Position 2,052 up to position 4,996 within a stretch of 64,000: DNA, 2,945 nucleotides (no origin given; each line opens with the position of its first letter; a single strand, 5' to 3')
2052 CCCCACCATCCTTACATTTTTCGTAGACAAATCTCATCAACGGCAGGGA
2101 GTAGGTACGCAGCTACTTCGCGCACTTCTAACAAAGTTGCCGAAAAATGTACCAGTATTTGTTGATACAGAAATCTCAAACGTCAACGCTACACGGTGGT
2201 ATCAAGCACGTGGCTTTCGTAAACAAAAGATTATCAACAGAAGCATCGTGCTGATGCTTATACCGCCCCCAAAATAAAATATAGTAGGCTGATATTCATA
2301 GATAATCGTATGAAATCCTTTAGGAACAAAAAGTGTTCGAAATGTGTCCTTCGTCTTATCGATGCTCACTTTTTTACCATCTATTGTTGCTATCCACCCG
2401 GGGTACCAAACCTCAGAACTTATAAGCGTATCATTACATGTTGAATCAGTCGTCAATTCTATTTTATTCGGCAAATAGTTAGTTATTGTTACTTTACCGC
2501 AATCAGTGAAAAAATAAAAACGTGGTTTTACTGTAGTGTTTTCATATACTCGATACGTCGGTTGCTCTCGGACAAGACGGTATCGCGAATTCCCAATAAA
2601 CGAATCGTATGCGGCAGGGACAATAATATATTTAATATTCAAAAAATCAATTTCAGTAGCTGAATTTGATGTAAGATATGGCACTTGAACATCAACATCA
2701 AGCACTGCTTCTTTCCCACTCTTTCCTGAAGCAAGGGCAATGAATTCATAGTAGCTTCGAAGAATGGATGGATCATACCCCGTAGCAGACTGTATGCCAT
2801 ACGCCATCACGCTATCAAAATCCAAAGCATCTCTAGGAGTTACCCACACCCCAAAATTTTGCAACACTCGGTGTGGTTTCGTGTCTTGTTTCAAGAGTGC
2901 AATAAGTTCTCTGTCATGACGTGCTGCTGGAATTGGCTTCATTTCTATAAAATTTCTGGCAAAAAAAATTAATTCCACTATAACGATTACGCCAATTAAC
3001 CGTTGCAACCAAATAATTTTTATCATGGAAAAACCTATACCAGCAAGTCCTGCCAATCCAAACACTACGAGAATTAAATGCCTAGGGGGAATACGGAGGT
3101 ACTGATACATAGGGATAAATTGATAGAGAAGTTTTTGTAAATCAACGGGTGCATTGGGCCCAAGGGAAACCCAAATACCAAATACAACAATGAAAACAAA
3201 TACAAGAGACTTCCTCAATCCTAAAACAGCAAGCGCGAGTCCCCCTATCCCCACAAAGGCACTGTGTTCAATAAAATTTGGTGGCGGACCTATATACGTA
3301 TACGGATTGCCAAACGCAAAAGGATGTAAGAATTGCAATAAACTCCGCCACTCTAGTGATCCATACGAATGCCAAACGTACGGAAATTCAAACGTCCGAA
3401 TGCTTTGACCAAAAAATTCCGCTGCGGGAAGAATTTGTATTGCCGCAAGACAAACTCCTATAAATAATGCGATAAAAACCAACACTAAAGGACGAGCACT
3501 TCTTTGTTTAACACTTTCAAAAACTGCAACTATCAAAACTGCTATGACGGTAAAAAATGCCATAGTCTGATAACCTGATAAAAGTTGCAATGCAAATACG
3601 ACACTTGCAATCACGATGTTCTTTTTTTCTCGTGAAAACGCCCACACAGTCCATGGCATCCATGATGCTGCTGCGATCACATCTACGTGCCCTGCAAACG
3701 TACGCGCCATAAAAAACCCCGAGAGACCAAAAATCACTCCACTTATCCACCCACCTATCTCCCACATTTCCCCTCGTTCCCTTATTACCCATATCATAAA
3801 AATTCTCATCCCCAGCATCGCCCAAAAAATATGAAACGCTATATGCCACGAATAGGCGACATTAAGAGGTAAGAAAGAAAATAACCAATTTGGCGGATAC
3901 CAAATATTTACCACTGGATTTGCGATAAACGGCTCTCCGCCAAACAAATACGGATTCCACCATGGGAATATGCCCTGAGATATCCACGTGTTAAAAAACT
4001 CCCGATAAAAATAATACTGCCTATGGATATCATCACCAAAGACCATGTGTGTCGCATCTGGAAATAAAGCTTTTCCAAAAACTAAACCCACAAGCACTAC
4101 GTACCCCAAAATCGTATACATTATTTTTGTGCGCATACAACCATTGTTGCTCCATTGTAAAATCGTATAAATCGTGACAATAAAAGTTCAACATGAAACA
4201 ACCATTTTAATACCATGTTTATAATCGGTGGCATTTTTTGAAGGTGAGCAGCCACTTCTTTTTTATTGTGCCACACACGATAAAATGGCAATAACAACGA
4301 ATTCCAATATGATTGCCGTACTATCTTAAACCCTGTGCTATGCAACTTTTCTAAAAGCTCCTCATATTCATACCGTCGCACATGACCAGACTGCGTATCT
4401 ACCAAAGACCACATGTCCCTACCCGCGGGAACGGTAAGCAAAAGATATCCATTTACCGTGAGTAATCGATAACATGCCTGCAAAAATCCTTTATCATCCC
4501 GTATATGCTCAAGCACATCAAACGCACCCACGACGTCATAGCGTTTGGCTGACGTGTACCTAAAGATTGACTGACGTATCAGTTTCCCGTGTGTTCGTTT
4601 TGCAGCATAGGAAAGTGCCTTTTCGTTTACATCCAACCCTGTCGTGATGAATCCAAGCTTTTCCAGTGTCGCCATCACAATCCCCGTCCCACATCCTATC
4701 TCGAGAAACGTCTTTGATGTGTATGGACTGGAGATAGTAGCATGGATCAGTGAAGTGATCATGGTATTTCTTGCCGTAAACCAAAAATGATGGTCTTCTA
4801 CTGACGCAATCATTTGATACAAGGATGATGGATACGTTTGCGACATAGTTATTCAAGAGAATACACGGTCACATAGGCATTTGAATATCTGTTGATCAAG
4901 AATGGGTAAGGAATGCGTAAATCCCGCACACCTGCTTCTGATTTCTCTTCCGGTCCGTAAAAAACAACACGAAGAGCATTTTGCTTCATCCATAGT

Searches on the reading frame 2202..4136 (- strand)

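Call 14: search_protein_families(library=pfam, proteins=[window:2202-4136:-], max_evalue=0.001)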
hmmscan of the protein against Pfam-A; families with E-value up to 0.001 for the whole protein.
window:2202-4136:- (644 aa): 1 family
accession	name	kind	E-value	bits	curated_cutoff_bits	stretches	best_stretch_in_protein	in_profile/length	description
PF09586.16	YfhO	-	6.2e-08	31.9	28.5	1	548-627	755-835/835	Bacterial membrane protein YfhO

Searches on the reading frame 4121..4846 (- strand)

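Call 14: search_protein_families(library=pfam, proteins=[window:4121-4846:-], max_evalue=0.001)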
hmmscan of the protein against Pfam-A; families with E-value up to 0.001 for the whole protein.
window:4121-4846:- (241 aa): 5 families
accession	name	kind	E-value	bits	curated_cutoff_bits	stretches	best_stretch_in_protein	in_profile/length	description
PF13489.12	Methyltransf_23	-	1.6e-17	64.1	27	1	41-177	20-163/164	Methyltransferase domain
PF08241.18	Methyltransf_11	-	3.9e-14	53.5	21.2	1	48-136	1-94/95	Methyltransferase domain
PF08242.18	Methyltransf_12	-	2.2e-13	51.2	30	1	48-135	1-98/98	Methyltransferase domain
PF13649.12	Methyltransf_25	-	7.2e-11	43.1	27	1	48-133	2-97/97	Methyltransferase domain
PF13847.12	Methyltransf_31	-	1.1e-09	38.5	27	1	45-141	5-113/145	Methyltransferase domain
